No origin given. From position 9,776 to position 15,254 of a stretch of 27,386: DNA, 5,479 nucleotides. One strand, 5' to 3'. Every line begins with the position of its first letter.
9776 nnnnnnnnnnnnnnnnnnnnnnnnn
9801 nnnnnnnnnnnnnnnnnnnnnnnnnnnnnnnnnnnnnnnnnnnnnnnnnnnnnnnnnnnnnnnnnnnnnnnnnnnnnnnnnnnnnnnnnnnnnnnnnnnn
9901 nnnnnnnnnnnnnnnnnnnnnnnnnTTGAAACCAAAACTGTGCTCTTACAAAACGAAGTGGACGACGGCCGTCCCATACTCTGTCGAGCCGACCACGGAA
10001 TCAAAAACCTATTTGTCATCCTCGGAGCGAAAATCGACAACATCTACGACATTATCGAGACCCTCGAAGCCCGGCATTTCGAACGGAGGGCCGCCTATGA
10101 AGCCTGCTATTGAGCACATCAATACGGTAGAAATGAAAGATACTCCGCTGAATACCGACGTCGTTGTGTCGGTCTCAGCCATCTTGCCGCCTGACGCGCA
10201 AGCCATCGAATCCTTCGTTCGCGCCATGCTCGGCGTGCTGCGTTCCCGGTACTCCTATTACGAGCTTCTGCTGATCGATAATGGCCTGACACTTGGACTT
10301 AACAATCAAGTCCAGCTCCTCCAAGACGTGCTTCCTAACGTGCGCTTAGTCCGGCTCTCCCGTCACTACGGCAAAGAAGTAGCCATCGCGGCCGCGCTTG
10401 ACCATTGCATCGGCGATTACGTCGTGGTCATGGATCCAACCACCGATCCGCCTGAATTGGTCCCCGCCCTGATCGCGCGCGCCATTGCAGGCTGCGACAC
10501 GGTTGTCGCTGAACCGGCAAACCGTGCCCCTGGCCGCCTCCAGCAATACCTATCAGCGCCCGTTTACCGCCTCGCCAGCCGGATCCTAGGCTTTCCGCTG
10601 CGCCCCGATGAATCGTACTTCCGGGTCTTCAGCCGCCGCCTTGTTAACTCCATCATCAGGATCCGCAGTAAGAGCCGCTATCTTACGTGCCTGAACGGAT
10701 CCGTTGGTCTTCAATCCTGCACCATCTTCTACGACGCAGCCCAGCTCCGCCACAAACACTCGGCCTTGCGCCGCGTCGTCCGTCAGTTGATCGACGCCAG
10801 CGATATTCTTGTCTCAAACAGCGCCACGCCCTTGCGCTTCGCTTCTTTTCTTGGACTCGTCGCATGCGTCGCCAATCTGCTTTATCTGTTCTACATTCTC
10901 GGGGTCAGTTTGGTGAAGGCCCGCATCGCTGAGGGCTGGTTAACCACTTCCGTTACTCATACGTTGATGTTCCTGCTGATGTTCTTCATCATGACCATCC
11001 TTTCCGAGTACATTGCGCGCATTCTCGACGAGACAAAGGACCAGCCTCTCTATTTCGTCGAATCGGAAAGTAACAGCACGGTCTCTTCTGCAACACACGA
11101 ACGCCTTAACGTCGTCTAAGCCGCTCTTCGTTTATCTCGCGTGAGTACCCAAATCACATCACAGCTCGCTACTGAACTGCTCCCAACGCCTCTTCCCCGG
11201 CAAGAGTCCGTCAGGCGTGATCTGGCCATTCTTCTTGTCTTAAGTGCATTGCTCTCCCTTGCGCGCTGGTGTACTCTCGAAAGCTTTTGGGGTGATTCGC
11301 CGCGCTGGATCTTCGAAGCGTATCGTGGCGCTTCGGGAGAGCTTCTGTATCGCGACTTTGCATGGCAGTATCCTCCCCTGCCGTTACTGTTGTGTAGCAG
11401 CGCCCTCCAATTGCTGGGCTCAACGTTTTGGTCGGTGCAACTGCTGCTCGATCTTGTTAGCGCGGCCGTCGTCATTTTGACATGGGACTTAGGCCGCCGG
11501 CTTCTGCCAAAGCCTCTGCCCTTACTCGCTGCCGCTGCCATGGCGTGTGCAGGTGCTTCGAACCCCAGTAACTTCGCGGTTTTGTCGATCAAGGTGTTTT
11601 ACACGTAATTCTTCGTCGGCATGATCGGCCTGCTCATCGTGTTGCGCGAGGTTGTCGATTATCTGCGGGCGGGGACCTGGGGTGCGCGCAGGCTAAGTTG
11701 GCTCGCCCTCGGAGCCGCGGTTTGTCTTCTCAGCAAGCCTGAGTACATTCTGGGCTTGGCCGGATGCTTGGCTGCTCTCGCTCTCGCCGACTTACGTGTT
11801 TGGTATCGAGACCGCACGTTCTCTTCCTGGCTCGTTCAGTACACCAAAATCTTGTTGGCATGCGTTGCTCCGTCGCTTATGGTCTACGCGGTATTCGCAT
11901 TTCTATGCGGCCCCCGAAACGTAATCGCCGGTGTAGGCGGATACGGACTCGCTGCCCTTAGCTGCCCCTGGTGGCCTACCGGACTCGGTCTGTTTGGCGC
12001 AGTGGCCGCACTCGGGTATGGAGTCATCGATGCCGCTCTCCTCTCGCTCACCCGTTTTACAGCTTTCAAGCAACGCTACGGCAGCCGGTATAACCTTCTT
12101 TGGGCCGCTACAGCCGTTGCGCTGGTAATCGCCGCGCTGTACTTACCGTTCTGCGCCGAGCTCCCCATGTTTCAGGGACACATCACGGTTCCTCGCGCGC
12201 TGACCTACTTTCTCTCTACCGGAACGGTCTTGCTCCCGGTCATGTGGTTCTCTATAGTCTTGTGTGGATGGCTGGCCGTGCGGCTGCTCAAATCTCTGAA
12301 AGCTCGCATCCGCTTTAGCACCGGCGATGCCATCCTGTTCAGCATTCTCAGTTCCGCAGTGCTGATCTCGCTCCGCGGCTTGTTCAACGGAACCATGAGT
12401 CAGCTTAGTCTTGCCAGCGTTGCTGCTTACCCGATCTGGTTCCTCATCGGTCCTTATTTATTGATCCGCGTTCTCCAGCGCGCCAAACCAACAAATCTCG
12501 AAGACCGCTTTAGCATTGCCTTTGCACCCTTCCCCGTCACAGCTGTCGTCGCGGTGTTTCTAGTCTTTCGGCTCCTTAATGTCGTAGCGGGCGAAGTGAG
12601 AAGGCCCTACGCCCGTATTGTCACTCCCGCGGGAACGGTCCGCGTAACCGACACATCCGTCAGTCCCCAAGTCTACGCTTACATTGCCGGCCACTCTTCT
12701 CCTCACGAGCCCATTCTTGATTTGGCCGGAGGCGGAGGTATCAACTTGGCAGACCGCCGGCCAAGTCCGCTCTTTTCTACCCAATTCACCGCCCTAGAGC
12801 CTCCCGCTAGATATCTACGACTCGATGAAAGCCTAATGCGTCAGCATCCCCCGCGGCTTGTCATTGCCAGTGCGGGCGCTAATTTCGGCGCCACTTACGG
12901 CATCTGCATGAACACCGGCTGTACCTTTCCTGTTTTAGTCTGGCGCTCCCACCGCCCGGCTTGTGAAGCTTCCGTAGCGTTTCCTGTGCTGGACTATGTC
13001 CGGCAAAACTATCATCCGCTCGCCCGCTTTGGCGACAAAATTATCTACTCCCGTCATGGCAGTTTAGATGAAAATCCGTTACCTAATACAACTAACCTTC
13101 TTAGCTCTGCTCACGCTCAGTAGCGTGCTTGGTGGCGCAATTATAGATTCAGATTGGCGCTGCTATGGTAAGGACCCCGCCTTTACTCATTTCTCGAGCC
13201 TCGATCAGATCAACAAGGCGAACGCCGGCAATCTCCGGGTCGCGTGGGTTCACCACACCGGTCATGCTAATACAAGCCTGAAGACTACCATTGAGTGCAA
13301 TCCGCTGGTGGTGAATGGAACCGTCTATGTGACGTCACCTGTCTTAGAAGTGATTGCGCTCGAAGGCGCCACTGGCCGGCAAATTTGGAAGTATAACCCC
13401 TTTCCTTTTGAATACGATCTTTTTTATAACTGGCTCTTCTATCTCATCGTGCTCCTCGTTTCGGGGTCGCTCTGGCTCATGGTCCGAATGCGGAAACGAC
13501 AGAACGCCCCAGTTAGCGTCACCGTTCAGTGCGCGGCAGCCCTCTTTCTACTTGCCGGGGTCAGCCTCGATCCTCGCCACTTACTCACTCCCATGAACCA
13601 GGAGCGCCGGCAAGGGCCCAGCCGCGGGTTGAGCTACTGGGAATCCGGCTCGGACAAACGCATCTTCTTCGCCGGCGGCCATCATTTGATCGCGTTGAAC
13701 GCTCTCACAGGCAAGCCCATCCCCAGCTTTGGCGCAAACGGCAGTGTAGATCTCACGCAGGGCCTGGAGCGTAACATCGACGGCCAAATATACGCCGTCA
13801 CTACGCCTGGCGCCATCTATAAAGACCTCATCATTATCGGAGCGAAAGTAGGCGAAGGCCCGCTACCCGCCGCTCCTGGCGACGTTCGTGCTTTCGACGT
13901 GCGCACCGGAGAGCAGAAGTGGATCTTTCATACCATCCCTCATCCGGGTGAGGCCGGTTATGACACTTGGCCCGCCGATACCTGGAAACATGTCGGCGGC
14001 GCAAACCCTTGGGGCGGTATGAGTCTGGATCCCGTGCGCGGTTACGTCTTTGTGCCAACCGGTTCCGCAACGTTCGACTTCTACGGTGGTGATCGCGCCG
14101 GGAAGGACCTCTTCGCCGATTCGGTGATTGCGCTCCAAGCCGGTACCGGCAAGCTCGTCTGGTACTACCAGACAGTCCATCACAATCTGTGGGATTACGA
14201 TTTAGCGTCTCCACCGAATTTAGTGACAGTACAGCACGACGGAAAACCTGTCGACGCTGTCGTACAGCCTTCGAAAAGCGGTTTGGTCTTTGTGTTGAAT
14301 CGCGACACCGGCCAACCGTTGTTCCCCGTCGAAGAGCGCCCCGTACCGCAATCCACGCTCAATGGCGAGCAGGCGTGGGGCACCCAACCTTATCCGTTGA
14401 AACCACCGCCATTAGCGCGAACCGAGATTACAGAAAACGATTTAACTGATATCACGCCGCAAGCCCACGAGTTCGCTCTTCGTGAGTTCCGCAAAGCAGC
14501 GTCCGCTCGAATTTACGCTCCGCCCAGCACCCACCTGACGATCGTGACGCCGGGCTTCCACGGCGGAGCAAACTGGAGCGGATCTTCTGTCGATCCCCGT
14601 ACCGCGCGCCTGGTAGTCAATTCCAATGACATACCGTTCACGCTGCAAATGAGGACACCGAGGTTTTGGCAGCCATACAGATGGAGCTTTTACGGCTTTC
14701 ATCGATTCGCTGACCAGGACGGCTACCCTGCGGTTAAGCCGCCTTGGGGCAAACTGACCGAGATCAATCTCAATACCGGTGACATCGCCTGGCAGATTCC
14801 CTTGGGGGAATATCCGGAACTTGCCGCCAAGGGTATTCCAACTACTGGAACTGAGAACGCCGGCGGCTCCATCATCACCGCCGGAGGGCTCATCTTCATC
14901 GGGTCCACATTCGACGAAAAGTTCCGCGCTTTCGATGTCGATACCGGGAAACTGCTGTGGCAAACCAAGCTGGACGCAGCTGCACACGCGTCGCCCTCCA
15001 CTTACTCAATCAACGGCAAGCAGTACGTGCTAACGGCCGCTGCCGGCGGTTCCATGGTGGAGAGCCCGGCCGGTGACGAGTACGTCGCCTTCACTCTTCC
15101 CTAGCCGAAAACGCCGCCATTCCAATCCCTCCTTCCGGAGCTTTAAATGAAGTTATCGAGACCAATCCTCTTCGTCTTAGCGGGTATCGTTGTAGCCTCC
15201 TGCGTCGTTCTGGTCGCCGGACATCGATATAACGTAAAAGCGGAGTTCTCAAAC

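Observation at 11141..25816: Candidate undescribed multi-arm periplasmic glycan-tailoring system: four GT-C transferases fed by several polyprenol-phosphate-sugar donor routes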

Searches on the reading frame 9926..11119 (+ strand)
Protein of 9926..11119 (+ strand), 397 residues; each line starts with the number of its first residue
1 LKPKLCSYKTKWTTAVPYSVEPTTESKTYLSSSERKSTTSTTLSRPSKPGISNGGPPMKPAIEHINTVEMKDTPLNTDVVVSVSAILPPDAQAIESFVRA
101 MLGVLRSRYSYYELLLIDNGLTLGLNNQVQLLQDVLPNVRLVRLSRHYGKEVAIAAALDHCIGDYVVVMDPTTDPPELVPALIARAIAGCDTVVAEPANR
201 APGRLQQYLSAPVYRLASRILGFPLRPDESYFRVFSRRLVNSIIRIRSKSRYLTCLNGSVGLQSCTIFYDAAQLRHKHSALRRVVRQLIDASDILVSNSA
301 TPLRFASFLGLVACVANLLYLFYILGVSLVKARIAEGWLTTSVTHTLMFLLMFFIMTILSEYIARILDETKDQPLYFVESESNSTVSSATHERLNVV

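Call 3: search_protein_families(library=pfam, proteins=[window:9926-11119:+], max_evalue=0.01)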
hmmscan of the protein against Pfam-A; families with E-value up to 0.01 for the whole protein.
window:9926-11119:+ (397 aa): 3 families
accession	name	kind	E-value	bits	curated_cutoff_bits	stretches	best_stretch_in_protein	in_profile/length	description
PF00535.33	Glycos_transf_2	-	5.4e-10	39.9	23.3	1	99-238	15-162/168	Glycosyl transferase family 2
PF00737.25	PsbH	-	0.0087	16.2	24.6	0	333-362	17-46/52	Photosystem II 10 kDa phosphoprotein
PF20479.3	TMEM128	-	0.01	16.8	23.9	0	308-370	10-72/124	TMEM128 protein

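Call 5: search_protein_families(library=ncbifam, proteins=[window:9926-11119:+], max_evalue=0.01)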
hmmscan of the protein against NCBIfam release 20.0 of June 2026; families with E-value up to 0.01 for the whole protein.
window:9926-11119:+ (397 aa): 4 families
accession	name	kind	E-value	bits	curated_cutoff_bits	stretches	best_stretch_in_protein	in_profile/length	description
NF047588.1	GlcsyltransPgfSStrep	equivalog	1e-35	123.4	500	1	94-380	16-304/308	glycosyltransferase PgfS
NF007986.1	PRK10714.1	equivalog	2.4e-24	85.9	529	1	90-379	17-309/316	undecaprenyl-phosphate 4-deoxy-4-formamido-L-arabinose transferase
TIGR03937.1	PgaC_IcaA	equivalog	0.00031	19.8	422.3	1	74-171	38-134/407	poly-beta-1,6-N-acetyl-D-glucosamine synthase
NF002728.1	PRK02624.1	equivalog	0.0013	18.2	65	1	333-362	18-47/60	photosystem II reaction center phosphoprotein PsbH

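Call 87: search_solved_structures(query=window:10097-11119:+, max_evalue=0.001, show_alignments=2)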
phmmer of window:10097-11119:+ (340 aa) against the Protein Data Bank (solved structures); distinct sequences matched with E-value up to 0.001: 6.
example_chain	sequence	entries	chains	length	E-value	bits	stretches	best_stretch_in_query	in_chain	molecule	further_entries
5eke_A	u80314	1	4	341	9.6e-27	97.1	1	21-322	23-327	Uncharacterized glycosyltransferase sll0501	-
5ekp_C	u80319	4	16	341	1.5e-26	96.5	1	21-322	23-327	Uncharacterized glycosyltransferase sll0501 | Glycosyltransferase sll0501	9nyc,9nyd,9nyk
9nye_A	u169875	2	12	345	1.6e-26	96.4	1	21-322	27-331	Glycosyltransferase sll0501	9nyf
9hwj_A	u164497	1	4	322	1.1e-24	90.4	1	25-323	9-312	Undecaprenyl-phosphate 4-deoxy-4-formamido-L-arabinose transferase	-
9bhc_C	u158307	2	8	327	1.2e-24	90.2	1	26-323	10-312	Undecaprenyl-phosphate 4-deoxy-4-formamido-L-arabinose transferase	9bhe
8vxh_A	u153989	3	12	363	1.7e-24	89.8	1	25-323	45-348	Undecaprenyl-phosphate 4-deoxy-4-formamido-L-arabinose transferase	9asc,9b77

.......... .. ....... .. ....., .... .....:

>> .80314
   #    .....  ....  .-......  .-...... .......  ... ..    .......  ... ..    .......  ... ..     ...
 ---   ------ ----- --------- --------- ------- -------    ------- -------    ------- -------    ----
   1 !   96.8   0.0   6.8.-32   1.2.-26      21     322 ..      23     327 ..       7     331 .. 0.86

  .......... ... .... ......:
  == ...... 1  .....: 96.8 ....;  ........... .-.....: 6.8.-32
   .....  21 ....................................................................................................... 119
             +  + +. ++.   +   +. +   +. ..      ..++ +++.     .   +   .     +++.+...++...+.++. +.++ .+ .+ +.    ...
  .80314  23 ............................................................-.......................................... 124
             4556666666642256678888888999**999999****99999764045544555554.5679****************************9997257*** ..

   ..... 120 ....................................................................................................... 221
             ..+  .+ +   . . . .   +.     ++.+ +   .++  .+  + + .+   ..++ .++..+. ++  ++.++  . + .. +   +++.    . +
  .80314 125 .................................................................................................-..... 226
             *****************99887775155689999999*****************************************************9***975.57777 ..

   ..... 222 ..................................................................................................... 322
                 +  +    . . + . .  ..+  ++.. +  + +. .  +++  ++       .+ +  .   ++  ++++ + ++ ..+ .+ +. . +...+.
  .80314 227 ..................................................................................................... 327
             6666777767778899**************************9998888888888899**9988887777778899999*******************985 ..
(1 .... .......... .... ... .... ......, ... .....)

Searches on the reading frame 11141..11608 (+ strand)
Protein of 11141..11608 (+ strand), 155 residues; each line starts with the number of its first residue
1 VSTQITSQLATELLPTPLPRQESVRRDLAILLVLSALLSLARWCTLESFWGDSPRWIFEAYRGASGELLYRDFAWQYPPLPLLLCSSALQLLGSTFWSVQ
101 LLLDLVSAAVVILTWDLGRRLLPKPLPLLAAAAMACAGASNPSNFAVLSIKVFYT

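Call 3: search_protein_families(library=pfam, proteins=[window:11141-11608:+], max_evalue=0.01)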
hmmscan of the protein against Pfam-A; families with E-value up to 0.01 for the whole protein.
window:11141-11608:+ (155 aa): 1 family
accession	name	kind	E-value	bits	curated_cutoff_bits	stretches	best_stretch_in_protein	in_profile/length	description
PF13231.12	PMT_2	-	0.00063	20.4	26.1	1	78-136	3-61/160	Dolichyl-phosphate-mannose-protein mannosyltransferase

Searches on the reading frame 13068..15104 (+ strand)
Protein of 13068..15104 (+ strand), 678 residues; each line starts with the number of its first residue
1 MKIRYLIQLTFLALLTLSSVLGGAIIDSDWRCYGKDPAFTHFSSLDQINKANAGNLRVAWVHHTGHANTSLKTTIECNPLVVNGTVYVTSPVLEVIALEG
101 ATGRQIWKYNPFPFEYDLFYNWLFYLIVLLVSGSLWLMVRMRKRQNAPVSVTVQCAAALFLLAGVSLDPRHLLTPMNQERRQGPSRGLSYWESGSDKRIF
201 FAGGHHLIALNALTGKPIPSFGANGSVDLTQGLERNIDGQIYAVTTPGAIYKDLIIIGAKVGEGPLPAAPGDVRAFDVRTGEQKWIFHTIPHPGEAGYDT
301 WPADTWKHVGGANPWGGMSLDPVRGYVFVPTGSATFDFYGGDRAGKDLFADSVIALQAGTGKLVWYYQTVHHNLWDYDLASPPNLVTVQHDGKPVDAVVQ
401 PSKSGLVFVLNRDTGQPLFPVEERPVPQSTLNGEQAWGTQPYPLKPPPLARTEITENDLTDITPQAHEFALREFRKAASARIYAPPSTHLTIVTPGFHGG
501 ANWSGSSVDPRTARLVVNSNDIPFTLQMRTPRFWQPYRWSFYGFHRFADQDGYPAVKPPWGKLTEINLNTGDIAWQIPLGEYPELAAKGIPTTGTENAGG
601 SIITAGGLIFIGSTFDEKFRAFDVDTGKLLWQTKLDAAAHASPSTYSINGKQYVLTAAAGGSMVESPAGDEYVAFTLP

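Call 3: search_protein_families(library=pfam, proteins=[window:13068-15104:+], max_evalue=0.01)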
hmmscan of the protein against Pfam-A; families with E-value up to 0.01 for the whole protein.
window:13068-15104:+ (678 aa): 3 families
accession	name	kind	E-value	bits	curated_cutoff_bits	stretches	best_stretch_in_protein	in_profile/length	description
PF01011.28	PQQ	-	9.3e-188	626.1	26.7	2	177-654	90-595/595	Glucose/ethanol/alcohol dehydrogenase, beta-propeller domain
PF13360.13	PQQ_2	-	4.1e-17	63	27.6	1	562-654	4-77/233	Outer membrane protein assembly factor BamB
PF13570.13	Beta-prop_ACSF4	-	1.6e-07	31.5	133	1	562-664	72-158/329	Beta-alanine-activating enzyme, beta-propeller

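Call 44: search_protein_families(library=ncbifam, proteins=[window:13068-15104:+], max_evalue=0.001)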
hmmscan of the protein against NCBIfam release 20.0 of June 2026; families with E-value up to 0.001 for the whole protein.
window:13068-15104:+ (678 aa): 5 families
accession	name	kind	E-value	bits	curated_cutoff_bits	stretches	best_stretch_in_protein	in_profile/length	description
TIGR03074.1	PQQ_membr_DH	subfamily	6.8e-139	464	832.65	2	198-678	281-783/783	membrane-bound PQQ-dependent dehydrogenase, glucose/quinate/shikimate family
TIGR03075.1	PQQ_enz_alc_DH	subfamily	1.5e-73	248.2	480.05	3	185-416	113-337/530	PQQ-dependent dehydrogenase, methanol/ethanol family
TIGR04528.1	acido_non_PQQ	subfamily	7.2e-67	226.2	650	3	199-419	105-311/493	acido-empty-quinoprotein group A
TIGR03300.1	assembly_YfgL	equivalog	3.7e-13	48.9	285.2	1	561-645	75-143/377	outer membrane protein assembly factor BamB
NF008351.0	PRK11138.1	equivalog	5.6e-10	38.3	423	1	561-644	79-157/394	outer membrane protein assembly factor BamB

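Call 81: search_solved_structures(query=window:13068-15104:+, max_evalue=1e-10, show_alignments=1)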
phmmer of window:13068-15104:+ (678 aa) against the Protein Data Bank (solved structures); distinct sequences matched with E-value up to 1e-10: 26.
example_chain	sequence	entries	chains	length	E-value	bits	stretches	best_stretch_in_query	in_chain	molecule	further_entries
1yiq_A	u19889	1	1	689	1.5e-39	138.9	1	250-433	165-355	Quinohemoprotein alcohol dehydrogenase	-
1kb0_A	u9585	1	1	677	9.2e-36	126.4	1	239-418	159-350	quinohemoprotein alcohol dehydrogenase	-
1kv9_A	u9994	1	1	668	1.6e-35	125.6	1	241-417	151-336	TYPE II QUINOHEMOPROTEIN ALCOHOL DEHYDROGENASE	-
8gy2_A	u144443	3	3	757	5.4e-34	120.5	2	185-416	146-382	Alcohol dehydrogenase (quinone), dehydrogenase subunit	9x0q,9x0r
22vi_A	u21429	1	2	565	1.4e-32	115.9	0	601-660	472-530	Quinohemoprotein alcohol dehydrogenase ADH-IIG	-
4tqo_B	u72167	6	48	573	7.9e-30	106.8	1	185-416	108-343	Methanol dehydrogenase protein, large subunit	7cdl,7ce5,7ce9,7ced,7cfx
6zcv_A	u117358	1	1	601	7.6e-29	103.5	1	293-417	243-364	Quinoprotein ethanol dehydrogenase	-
6zcw_A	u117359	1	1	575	5.3e-28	100.7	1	293-417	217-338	Quinoprotein ethanol dehydrogenase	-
5xm3_A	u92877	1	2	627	5.6e-26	94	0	599-656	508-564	Glucose dehydrogenase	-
4mae_A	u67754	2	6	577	9.6e-26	93.3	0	248-417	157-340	Methanol dehydrogenase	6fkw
7wmd_A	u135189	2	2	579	2.1e-25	92.1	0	602-663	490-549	PQQ-dependent alcohol dehydrogenase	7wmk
1h4i_A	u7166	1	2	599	2.2e-25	92.1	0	244-416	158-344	METHANOL DEHYDROGENASE SUBUNIT 1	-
1w6s_A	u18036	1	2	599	2.3e-25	92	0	244-416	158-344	METHANOL DEHYDROGENASE SUBUNIT 1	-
9ism_A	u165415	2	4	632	2.4e-25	91.9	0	244-416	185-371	Methanol dehydrogenase, alpha subunit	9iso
1h4j_A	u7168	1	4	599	5.7e-25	90.7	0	244-416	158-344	Methanol dehydrogenase [cytochrome c] subunit 1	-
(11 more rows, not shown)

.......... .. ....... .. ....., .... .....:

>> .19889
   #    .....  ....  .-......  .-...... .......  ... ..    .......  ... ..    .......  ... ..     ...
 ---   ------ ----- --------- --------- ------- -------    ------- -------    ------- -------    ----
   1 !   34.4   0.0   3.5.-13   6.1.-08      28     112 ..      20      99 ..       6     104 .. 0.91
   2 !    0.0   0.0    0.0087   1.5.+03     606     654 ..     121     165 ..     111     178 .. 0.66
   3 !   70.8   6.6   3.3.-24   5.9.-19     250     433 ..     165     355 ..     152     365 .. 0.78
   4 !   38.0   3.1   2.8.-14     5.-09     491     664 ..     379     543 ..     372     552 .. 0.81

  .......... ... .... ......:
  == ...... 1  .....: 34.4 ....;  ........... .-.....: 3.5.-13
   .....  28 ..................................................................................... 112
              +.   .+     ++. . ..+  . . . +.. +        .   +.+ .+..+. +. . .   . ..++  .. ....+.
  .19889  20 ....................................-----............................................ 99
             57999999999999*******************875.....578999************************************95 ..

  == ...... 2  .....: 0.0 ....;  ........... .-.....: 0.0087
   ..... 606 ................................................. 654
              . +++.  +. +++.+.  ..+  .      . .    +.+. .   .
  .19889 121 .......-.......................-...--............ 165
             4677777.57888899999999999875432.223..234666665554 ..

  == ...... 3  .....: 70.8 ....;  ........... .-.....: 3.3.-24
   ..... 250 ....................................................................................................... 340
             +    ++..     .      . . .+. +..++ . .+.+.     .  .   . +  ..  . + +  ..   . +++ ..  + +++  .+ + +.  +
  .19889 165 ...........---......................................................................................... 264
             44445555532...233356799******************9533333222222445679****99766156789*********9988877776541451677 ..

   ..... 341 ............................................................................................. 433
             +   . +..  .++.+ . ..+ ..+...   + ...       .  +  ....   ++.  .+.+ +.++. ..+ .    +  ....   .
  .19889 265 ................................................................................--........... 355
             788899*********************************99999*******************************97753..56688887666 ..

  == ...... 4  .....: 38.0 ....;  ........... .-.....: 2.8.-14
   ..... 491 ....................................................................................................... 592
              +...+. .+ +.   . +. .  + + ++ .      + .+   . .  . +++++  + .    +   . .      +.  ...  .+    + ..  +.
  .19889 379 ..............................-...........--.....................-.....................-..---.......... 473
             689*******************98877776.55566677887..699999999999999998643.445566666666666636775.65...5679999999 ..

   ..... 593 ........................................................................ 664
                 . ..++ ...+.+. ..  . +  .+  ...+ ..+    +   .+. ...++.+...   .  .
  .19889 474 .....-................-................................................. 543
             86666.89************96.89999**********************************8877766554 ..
